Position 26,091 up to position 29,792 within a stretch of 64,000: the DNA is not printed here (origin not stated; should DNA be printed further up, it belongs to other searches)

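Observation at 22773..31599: Tightly coupled operon of a 114-aa protein, an M6-like lipoprotein metalloprotease and two giant paralogous proteins of no recognisable family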

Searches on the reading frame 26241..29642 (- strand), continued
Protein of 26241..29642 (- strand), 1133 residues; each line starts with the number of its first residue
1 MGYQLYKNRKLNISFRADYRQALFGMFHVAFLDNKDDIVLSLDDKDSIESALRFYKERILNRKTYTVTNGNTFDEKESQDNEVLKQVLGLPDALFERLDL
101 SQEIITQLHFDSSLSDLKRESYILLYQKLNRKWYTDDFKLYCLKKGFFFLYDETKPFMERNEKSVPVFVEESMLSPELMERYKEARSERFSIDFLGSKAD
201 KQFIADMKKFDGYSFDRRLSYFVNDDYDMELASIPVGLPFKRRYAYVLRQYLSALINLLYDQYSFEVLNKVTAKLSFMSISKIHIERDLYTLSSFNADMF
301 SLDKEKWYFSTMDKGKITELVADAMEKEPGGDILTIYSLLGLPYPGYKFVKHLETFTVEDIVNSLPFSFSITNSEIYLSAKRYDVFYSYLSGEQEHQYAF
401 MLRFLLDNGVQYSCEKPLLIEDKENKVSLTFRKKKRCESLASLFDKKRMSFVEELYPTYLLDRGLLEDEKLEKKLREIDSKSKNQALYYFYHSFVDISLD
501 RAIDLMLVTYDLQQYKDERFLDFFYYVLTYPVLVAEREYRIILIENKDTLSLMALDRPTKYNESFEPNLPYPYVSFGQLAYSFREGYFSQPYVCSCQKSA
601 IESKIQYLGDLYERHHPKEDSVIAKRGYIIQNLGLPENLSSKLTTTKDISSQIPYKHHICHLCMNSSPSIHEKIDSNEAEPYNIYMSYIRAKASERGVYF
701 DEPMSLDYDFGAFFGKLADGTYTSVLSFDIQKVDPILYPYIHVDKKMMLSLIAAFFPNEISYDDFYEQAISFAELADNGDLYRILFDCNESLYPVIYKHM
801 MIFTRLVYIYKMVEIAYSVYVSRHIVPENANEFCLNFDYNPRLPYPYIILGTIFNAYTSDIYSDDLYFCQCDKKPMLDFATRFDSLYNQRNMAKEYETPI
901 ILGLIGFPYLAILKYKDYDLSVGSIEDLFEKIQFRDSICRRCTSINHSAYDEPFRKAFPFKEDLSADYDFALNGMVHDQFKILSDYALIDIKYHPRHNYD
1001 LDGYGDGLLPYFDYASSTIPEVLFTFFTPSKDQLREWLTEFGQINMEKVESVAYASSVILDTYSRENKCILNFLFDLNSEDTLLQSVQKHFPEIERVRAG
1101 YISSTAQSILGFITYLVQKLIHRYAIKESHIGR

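Call 83: find_encoding_contigs(protein=P0185, flank=7000, max_places=1)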
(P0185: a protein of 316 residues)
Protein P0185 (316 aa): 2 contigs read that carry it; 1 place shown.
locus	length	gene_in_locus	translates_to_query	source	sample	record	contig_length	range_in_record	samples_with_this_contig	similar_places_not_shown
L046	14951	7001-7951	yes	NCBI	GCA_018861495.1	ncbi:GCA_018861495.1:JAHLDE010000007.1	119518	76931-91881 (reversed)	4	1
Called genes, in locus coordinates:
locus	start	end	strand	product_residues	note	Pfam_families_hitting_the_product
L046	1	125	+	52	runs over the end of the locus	-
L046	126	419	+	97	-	-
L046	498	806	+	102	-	-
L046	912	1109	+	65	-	-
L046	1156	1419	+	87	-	-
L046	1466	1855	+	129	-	PF09643:YopX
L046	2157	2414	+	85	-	-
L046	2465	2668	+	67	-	-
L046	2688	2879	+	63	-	-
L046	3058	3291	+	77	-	-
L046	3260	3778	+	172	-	-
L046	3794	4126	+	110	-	-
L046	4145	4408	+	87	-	-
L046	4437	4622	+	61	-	-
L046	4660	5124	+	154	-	-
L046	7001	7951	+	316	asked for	-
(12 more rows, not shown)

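Call 84: find_encoding_contigs(protein=P0207, flank=7000, max_places=1)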
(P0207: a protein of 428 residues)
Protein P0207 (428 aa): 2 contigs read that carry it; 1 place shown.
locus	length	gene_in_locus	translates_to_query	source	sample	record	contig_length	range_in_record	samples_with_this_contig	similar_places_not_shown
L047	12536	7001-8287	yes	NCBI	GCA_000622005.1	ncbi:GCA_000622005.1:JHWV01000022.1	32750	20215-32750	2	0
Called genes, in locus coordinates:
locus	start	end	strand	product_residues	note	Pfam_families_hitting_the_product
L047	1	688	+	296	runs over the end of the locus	PF03446:NAD_binding_2 (faint), PF03807:F420_oxidored (weak), PF02153:PDH_N, PF20463:PDH_C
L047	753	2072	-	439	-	PF01595:CNNM, PF00571:CBS (weak), PF03471:CorC_HlyC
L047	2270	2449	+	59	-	-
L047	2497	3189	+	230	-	PF01177:Asp_Glu_race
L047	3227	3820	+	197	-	-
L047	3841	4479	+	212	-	PF13527:Acetyltransf_9 (weak), PF00583:Acetyltransf_1, PF13508:Acetyltransf_7 (weak)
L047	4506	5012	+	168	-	-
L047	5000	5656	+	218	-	PF02525:Flavodoxin_2 (weak), PF03358:FMN_red (weak)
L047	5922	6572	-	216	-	PF00589:Phage_integrase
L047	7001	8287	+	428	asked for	-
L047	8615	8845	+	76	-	-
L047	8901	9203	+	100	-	-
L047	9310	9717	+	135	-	-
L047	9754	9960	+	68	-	-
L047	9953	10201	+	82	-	-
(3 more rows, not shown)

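Call 87: search_dna_similar(query=P0185, collection=phages, mode=protein, max_evalue=0.001, max_rows=25)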
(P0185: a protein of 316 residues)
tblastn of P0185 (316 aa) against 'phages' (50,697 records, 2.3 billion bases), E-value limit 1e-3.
Records with a match: 110; places in all: 113; records where one place covers at least 80% of the query: 8.
Best place of each record, by identity: <60% 110.
By first word of the organism name: Staphylococcus 35; Streptococcus 26; Flavobacterium 16; Escherichia 8; Enterococcus 6; Clostridium 4; Klebsiella 4; Clostridioides 3; Lactobacillus 3; Bacillus 2; and 3 more.
By host as written in the record: Staphylococcus aureus 13; Flavobacterium psychrophilum 950106-1/1 12; - 8; Streptococcus thermophilus 7; Streptococcus thermophilus ST64715 4; Staphylococcus carnosus TM300 4; Clostridioides difficile 3; Flavobacterium psychrophilum 020612-2/1 3; and 40 more.
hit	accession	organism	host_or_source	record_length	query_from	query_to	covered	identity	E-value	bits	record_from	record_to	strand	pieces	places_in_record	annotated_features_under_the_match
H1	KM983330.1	Clostridium phage phiCT19406A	Clostridium tetani ATCC 19406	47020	1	316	100%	57.7%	3e-115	371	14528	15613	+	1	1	hypothetical protein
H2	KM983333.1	Clostridium phage phiCTC2A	Clostridium tetani C2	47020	1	316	100%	57.7%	3e-115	371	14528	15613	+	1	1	hypothetical protein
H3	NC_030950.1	Clostridium phage phiCT19406A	Clostridium tetani ATCC 19406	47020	1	316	100%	57.7%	3e-115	371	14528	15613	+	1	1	hypothetical protein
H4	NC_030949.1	Clostridium phage phiCTC2A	Clostridium tetani C2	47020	1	316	100%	57.7%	3e-115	371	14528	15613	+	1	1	hypothetical protein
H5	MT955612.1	Staphylococcus phage SPbeta-like 2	Staphylococcus haemolyticus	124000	9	310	96%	32.1%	3e-28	120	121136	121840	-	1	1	hypothetical protein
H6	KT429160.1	Staphylococcus phage SPbeta-like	Staphylococcus epidermidis 36-1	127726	9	310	96%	32.1%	3e-28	120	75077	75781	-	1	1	hypothetical protein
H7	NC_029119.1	Staphylococcus phage SPbeta-like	Staphylococcus epidermidis 36-1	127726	9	310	96%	32.1%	3e-28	120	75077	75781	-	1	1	hypothetical protein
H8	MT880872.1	Staphylococcus phage PhiSepi-HH3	Staphylococcus epidermidis HD21-2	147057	9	310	96%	32.1%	3e-28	120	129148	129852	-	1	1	hypothetical protein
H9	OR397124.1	Clostridioides phage AR1086-1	Clostridioides difficile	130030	206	312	34%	41.1%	4e-12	72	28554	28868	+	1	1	hypothetical protein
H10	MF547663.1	Clostridioides phage LIBA2945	Clostridioides difficile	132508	206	312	34%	41.1%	4e-12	72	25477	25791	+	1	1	hypothetical protein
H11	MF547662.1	Clostridioides phage LIBA6276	Clostridioides difficile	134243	206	312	34%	41.1%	4e-12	72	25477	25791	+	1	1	hypothetical protein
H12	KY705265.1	Streptococcus phage P7151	Streptococcus thermophilus ST64715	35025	202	297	30%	36.5%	9e-9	62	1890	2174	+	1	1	hypothetical protein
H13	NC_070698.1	Streptococcus phage P7151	Streptococcus thermophilus ST64715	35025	202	297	30%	36.5%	9e-9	62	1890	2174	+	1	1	hypothetical protein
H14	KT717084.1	Streptococcus phage 53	-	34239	202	297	30%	36.5%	1e-8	62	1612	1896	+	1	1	hypothetical protein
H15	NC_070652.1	Streptococcus phage 53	-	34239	202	297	30%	36.5%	1e-8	62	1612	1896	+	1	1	hypothetical protein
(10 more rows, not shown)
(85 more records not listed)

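Call 94: list_cluster_members(proteins=[P0208, P0225, P0229, P0235, P0200, P0209, P0219, P0228, P0255, P0160])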
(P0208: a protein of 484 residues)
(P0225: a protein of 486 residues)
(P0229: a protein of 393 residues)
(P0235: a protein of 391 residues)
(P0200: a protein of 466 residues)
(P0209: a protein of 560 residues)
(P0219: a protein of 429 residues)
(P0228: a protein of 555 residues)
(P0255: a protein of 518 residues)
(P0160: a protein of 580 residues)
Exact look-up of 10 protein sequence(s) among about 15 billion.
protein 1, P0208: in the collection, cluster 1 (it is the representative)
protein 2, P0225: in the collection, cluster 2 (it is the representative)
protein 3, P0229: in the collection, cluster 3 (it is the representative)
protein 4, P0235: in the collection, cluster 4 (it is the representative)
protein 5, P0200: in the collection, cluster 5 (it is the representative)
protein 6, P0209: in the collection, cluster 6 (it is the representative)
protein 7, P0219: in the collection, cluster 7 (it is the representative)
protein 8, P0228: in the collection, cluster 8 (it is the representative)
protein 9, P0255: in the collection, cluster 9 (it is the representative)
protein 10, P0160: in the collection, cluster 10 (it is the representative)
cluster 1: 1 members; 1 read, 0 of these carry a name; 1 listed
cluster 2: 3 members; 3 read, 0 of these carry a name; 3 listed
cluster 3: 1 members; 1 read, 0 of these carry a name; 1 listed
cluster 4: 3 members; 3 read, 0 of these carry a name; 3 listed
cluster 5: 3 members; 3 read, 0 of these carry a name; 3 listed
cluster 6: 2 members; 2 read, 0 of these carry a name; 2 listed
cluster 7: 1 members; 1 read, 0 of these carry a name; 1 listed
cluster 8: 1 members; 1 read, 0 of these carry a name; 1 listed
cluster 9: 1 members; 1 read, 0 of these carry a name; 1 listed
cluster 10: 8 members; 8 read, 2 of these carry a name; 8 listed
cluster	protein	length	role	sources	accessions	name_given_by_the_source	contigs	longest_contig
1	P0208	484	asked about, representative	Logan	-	-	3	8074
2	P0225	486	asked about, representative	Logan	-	-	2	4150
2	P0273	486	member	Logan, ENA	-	-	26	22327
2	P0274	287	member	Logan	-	-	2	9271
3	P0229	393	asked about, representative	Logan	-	-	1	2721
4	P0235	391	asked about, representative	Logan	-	-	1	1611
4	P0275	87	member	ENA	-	-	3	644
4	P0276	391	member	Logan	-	-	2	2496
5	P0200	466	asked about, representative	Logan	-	-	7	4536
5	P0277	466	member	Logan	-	-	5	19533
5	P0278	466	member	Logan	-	-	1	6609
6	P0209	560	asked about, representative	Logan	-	-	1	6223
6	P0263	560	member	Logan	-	-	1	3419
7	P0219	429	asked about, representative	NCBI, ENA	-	-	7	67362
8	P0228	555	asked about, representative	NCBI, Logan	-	-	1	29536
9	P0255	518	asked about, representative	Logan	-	-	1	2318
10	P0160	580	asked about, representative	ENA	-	-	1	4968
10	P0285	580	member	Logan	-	-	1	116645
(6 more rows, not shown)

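Call 95: find_encoding_contigs(protein=P0285, flank=8000, max_places=2)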
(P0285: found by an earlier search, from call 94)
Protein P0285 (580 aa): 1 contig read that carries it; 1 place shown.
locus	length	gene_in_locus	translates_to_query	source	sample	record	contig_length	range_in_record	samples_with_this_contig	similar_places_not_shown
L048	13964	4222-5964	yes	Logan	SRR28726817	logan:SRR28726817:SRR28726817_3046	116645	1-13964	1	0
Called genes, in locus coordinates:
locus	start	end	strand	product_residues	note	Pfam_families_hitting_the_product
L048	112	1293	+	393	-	PF00155:Aminotran_1_2, PF01053:Cys_Met_Meta_PP (weak), PF01212:Beta_elim_lyase (weak)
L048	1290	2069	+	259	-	PF00106:adh_short, PF01370:Epimerase, PF08659:KR, PF13561:adh_short_C2, PF23441:SDR (weak)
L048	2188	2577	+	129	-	PF01022:HTH_5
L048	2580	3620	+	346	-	PF13593:SBF_like, PF01758:SBF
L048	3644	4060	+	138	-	PF01451:LMWPc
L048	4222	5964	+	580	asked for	-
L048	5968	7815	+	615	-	PF04851:ResIII (faint), PF13401:AAA_22 (faint), PF09848:SLFN-g3_helicase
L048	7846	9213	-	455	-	PF00171:Aldedh, PF05893:LuxC (weak)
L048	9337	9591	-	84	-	-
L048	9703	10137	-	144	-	PF00011:HSP20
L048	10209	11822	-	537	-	PF00118:Cpn60_TCP1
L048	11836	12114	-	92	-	PF00166:Cpn10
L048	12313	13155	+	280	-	PF00005:ABC_tran, PF13304:AAA_21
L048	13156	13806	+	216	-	PF13346:ABC2_membrane_5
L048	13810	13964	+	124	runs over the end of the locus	PF00392:GntR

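Call 96: search_solved_structures(query=A3, max_evalue=10, show_alignments=2)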
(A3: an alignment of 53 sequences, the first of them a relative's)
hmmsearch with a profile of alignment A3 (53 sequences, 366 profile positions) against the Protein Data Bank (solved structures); distinct sequences matched with E-value up to 10: 4.
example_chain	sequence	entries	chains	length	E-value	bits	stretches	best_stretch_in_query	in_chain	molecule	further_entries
5x0b_A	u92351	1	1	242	1.3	11.2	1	302-361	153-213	Free serine kinase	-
5x0j_A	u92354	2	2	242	1.3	11.2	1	302-361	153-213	Free serine kinase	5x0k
5x0e_A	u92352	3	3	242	1.3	11.2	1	302-361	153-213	Free serine kinase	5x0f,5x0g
9exz_A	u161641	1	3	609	2.5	10.2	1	176-263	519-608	DE NOVO PROTEIN P600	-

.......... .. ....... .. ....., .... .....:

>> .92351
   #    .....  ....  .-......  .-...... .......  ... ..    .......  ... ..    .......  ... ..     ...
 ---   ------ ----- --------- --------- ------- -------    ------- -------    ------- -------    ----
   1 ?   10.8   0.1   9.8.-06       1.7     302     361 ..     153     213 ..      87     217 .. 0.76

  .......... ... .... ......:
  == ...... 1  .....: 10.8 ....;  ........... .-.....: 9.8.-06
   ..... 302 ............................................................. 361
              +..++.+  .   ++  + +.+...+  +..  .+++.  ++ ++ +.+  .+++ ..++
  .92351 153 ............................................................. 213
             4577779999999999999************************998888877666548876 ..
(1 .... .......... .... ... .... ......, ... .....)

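Call 98: get_annotated_region(hit=H1, flank=4000)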
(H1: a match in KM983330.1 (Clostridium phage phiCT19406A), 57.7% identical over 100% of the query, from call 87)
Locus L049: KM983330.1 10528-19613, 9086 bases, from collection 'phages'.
description: Clostridium phage phiCT19406A, complete genome.
organism: Clostridium phage phiCT19406A (NCBI taxid 1567009)
taxonomy: Viruses; Duplodnaviria; Heunggongvirae; Uroviricota; Caudoviricetes
host: Clostridium tetani ATCC 19406; source: -; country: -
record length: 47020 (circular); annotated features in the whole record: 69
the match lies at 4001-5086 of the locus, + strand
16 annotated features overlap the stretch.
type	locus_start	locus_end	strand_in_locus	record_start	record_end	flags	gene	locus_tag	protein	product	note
CDS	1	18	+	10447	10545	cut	-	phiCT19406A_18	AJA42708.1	hypothetical protein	-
CDS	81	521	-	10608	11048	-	-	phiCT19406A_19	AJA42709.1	general stress protein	-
CDS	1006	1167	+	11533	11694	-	-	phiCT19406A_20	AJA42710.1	hypothetical protein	-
CDS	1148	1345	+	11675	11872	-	-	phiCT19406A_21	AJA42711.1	hypothetical protein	-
CDS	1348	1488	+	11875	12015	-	-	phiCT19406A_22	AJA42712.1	hypothetical protein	-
CDS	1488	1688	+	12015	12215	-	-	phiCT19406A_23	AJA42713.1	hypothetical protein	-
CDS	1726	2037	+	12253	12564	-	-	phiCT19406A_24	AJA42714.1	XRE family transcriptional regulator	-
CDS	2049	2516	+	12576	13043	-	-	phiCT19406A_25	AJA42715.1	siderophore-interacting protein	-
CDS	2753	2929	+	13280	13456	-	-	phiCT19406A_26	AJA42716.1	hypothetical protein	-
CDS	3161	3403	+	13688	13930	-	-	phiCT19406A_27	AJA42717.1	hypothetical protein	-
CDS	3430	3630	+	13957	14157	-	-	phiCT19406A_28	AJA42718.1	hypothetical protein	-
CDS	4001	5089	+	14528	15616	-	-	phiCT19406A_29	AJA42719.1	hypothetical protein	-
CDS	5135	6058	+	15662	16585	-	-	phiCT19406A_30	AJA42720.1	terminase small subunit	-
CDS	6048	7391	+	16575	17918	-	-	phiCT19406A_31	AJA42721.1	terminase large subunit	-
CDS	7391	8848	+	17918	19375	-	-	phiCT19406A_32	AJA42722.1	portal protein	phage portal protein, SPP1 Gp6-like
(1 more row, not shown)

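Call 102: find_related_loci(query=A1, collection=viral_contigs, flank=2000)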
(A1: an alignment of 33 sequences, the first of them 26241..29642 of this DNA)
Query A1 (1133 aa) in viral_contigs; peptide patterns used: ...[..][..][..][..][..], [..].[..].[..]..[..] (x = any residue, [..] = any of these).
169 stretches matched a pattern, but none encodes a relative of the query by tblastn (E <= 1e-3).
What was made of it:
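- On Phage- or plasmid-borne cargo: No relative found in IMG/VR by a scan with two short peptide patterns (call 102).
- Absent from IMG/VR: call 102.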
